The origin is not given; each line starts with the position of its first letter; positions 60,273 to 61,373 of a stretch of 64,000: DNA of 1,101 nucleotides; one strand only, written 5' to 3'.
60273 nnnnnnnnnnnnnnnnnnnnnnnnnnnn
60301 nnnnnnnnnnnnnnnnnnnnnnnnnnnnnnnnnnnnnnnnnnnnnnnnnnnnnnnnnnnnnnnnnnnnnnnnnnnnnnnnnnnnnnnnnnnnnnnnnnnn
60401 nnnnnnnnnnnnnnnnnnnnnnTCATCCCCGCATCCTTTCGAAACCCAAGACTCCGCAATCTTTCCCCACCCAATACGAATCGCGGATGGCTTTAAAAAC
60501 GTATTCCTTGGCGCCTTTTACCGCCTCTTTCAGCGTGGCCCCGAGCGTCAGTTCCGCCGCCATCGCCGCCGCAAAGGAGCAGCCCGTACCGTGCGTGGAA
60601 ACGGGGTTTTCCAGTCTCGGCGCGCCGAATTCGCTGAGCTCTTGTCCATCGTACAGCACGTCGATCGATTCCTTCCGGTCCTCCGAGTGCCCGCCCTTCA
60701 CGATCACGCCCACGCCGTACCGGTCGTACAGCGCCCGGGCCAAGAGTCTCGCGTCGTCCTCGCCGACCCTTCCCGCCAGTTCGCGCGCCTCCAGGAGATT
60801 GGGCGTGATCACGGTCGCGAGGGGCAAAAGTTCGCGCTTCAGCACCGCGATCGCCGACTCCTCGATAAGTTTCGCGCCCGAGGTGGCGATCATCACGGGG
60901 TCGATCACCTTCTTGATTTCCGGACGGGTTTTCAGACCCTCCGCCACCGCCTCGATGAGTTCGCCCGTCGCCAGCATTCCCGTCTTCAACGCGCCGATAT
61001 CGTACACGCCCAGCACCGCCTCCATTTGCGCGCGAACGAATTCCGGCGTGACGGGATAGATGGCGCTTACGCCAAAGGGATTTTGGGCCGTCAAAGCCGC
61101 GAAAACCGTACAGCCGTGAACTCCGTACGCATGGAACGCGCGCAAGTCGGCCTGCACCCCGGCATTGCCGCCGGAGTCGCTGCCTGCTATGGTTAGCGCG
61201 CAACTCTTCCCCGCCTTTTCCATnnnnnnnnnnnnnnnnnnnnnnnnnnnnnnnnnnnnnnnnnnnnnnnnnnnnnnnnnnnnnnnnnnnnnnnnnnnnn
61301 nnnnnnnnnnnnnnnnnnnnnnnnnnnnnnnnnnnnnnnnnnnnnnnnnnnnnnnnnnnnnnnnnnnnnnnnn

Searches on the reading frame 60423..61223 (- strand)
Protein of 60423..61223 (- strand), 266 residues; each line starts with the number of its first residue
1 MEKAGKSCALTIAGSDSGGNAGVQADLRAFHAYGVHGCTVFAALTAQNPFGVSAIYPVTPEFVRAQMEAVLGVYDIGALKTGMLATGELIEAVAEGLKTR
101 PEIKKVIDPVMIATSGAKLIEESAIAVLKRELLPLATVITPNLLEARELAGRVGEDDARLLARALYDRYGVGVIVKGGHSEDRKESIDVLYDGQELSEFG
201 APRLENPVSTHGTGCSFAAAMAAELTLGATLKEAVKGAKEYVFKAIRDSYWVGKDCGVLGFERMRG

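Call 100: find_encoding_contigs(protein=window:60423-61223:-, flank=6000, max_places=10)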
Protein window:60423-61223:- (266 aa): 12 contigs read that carry it; 10 places shown.
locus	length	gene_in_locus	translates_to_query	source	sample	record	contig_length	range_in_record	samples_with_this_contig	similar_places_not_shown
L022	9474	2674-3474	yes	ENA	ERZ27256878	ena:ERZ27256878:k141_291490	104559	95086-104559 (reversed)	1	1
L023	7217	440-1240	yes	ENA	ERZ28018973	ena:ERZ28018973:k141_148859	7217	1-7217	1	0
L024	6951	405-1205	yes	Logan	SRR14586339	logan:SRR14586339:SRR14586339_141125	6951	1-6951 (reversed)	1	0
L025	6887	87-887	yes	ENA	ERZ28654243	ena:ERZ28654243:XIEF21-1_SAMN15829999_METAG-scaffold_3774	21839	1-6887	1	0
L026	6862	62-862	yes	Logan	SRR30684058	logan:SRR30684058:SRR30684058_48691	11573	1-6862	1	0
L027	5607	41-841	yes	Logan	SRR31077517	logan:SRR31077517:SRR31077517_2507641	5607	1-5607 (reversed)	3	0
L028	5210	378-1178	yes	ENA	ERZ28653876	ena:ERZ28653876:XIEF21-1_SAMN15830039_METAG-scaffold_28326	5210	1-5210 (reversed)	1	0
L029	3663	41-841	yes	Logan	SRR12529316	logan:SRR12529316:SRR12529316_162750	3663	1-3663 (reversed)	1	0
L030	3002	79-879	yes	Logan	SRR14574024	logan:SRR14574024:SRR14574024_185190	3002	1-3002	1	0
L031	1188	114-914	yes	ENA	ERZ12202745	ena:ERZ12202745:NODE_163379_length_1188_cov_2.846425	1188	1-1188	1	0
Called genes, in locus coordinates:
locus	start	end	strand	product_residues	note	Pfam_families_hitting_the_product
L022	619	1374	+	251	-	PF09407:AbiEi_1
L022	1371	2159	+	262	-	PF08843:AbiEii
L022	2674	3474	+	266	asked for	PF08543:Phos_pyr_kin, PF00294:PfkB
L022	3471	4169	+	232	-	PF00300:His_Phos_1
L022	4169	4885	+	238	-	PF01479:S4, PF00849:PseudoU_synth_2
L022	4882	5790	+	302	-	PF08545:ACP_syn_III, PF08541:ACP_syn_III_C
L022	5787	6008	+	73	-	-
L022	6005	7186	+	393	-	-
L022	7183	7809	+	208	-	PF08659:KR (faint), PF13561:adh_short_C2, PF00106:adh_short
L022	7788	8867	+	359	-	PF01266:DAO (faint), PF13450:NAD_binding_8, PF01593:Amino_oxidase (weak), PF03275:GLF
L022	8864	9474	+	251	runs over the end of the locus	PF03721:UDPG_MGDP_dh_N (weak), PF00984:UDPG_MGDP_dh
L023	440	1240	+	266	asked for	PF08543:Phos_pyr_kin, PF00294:PfkB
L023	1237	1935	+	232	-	PF00300:His_Phos_1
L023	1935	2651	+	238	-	PF01479:S4, PF00849:PseudoU_synth_2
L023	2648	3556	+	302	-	PF08545:ACP_syn_III, PF08541:ACP_syn_III_C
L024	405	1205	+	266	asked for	PF08543:Phos_pyr_kin, PF00294:PfkB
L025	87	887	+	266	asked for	PF08543:Phos_pyr_kin, PF00294:PfkB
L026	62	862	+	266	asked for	PF08543:Phos_pyr_kin, PF00294:PfkB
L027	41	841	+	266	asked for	PF08543:Phos_pyr_kin, PF00294:PfkB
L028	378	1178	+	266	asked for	PF08543:Phos_pyr_kin, PF00294:PfkB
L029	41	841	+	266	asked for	PF08543:Phos_pyr_kin, PF00294:PfkB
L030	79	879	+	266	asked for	PF08543:Phos_pyr_kin, PF00294:PfkB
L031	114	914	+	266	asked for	PF08543:Phos_pyr_kin, PF00294:PfkB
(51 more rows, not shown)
